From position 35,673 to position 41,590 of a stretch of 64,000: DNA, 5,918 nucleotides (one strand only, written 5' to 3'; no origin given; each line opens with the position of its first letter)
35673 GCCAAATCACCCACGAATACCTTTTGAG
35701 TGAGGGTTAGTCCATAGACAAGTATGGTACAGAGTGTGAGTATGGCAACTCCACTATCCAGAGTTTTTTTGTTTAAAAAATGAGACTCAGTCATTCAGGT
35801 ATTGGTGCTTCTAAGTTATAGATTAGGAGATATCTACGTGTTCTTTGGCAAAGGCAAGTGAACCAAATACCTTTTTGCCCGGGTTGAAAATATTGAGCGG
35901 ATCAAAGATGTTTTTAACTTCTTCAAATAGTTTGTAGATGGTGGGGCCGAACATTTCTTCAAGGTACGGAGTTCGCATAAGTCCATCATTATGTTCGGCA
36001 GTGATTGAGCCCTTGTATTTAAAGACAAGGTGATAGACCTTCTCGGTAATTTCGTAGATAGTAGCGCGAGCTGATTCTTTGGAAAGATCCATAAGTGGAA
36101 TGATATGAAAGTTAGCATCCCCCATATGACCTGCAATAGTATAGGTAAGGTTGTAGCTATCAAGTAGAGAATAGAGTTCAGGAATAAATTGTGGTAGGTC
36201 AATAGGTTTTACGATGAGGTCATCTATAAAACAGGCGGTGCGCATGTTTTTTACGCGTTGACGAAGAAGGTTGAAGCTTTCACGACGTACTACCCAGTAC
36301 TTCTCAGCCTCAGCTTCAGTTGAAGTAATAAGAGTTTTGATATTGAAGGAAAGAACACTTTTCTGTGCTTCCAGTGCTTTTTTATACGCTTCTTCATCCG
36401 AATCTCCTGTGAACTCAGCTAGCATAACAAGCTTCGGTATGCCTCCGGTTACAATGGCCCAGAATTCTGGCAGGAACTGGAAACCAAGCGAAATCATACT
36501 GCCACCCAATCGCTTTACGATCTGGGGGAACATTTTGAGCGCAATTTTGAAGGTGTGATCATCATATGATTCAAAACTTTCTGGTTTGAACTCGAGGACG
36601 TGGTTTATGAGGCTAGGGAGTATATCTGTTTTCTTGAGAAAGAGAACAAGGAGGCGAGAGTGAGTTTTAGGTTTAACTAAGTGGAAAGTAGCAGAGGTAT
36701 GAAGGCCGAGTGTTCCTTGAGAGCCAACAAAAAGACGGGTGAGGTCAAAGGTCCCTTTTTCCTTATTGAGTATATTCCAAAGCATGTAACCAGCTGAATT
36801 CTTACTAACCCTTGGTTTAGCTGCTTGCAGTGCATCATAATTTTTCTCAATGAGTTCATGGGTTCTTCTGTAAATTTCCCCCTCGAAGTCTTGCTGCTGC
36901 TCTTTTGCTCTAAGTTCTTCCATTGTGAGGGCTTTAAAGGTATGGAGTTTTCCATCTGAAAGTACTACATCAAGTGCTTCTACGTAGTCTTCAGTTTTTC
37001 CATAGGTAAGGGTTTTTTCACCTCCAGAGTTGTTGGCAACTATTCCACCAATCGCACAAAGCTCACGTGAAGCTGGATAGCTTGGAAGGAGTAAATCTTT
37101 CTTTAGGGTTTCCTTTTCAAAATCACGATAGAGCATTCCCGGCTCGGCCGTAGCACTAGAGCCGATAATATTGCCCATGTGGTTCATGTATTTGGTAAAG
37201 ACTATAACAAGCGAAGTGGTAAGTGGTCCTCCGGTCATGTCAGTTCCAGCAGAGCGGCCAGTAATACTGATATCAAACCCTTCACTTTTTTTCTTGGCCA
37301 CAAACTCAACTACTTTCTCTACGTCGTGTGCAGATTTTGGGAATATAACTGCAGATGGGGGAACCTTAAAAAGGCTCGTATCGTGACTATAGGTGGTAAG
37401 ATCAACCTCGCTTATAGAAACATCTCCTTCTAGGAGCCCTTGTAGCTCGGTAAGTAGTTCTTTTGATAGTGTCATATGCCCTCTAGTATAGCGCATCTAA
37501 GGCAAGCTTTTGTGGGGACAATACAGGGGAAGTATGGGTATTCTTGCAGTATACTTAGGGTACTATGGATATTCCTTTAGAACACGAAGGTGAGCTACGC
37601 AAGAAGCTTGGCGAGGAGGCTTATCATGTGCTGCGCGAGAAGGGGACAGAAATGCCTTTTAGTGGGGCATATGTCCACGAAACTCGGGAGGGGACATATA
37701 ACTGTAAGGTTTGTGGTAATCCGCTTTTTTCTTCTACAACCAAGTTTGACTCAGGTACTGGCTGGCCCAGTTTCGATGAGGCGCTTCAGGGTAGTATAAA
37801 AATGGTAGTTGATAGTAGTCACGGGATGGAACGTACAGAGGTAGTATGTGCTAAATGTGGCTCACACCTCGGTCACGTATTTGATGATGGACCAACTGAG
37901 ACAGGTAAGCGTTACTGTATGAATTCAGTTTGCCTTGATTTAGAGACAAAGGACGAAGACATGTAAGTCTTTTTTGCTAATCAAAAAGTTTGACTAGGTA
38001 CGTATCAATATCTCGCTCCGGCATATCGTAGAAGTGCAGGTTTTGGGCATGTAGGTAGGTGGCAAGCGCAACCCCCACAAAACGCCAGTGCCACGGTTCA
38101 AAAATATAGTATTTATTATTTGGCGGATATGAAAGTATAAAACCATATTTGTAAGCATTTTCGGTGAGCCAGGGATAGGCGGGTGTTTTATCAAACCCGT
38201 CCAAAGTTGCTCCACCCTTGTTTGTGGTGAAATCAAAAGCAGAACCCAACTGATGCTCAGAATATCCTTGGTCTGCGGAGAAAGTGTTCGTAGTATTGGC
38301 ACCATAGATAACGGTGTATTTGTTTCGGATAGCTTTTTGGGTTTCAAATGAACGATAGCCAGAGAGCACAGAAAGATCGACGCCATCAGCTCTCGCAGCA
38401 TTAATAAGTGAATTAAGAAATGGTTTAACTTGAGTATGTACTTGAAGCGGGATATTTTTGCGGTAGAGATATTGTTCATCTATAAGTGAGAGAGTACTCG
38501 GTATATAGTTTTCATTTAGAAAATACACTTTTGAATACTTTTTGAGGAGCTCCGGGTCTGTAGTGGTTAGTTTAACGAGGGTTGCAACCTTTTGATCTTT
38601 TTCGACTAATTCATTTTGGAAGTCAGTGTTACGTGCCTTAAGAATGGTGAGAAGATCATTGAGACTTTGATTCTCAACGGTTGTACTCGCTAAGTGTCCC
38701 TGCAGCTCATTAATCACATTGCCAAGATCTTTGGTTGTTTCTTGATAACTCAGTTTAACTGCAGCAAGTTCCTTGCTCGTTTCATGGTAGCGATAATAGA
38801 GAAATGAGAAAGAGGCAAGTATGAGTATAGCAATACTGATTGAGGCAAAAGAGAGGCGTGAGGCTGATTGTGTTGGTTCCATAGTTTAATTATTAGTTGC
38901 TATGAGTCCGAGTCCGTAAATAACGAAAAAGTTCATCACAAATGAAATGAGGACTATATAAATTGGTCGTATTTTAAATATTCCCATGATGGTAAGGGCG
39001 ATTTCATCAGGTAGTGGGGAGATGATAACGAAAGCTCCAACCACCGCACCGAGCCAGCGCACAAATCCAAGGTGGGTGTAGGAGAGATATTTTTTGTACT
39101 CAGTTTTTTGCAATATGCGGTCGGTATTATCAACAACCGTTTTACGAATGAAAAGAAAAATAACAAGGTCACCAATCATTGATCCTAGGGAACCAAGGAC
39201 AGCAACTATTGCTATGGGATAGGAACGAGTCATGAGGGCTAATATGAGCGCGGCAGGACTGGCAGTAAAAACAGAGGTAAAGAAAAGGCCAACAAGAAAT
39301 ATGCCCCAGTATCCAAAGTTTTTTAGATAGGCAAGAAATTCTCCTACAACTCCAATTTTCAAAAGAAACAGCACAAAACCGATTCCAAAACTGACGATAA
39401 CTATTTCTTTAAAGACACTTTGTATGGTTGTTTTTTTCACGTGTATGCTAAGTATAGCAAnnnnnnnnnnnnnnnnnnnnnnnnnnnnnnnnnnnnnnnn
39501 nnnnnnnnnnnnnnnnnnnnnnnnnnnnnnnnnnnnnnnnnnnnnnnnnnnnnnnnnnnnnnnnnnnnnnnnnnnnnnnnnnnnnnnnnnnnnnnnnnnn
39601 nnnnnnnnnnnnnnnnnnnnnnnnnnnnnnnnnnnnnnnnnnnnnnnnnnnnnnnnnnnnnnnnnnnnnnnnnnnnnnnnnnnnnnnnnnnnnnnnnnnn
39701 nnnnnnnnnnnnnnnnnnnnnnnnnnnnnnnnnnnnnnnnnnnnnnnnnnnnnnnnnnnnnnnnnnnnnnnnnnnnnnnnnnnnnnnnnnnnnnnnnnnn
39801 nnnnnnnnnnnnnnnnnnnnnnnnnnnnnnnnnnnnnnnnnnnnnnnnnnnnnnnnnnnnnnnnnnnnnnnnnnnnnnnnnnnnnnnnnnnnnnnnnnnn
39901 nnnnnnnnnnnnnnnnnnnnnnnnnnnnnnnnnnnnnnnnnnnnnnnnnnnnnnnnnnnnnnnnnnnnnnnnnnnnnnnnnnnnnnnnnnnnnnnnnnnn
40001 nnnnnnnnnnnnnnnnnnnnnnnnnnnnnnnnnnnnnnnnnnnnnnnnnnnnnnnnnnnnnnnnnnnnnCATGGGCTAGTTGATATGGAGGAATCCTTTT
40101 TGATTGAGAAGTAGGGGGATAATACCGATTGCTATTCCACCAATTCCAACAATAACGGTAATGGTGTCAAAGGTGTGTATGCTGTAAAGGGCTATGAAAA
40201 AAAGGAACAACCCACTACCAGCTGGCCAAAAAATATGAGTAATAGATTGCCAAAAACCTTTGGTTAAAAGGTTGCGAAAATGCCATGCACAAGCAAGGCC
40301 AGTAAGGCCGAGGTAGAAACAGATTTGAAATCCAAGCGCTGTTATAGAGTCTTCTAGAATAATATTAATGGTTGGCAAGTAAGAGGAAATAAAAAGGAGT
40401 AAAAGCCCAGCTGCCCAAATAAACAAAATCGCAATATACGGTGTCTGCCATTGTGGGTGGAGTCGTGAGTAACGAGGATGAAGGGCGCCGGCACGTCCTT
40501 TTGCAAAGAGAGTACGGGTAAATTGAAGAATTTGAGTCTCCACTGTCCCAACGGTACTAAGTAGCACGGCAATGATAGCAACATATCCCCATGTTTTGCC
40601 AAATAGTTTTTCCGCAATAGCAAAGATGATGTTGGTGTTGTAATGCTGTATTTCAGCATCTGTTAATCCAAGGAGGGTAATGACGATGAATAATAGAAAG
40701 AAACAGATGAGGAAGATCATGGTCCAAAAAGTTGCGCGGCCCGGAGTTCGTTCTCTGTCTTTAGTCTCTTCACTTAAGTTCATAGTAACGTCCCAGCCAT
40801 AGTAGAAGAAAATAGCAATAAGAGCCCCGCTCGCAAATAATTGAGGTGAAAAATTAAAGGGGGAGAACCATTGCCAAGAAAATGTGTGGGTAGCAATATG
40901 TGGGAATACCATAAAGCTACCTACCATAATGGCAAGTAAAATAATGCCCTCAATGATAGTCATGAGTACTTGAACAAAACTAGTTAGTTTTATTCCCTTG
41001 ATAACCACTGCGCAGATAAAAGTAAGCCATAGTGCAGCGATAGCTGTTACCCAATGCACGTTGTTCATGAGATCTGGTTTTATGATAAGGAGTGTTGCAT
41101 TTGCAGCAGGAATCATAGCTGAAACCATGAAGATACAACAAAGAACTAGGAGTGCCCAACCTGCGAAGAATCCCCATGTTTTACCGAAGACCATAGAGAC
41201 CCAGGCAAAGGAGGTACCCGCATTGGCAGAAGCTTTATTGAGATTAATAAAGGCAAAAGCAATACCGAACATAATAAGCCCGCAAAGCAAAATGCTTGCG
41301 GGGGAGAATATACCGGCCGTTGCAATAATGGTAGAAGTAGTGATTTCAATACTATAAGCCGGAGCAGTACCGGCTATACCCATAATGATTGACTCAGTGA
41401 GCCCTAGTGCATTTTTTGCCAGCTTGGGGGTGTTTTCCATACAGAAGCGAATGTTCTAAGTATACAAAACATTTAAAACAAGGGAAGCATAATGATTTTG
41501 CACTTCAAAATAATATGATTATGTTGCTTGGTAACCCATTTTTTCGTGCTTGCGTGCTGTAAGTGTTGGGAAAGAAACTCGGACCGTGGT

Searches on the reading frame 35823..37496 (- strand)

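Call 72: search_protein_families(library=pfam, proteins=[window:35823-37496:-], max_evalue=0.00001)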
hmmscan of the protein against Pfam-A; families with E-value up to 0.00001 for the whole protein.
window:35823-37496:- (557 aa): 2 families
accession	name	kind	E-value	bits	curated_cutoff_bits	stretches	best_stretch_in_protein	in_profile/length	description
PF02913.24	FAD-oxidase_C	-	2.9e-42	145.5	21.2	1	304-541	31-247/248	FAD linked oxidases, C-terminal domain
PF01565.28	FAD_binding_4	-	1.9e-25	89.6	26.4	1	47-187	1-138/139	FAD binding domain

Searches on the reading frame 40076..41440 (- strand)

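Call 72: search_protein_families(library=pfam, proteins=[window:40076-41440:-], max_evalue=0.00001)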
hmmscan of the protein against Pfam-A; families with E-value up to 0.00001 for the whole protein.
window:40076-41440:- (454 aa): 2 families
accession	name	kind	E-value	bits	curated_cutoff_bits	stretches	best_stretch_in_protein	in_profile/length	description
PF13520.12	AA_permease_2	-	4.6e-32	111.9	27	1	24-418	11-406/427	Amino acid permease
PF00324.27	AA_permease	-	1.4e-16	60.7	24.6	1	19-379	4-375/470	Amino acid permease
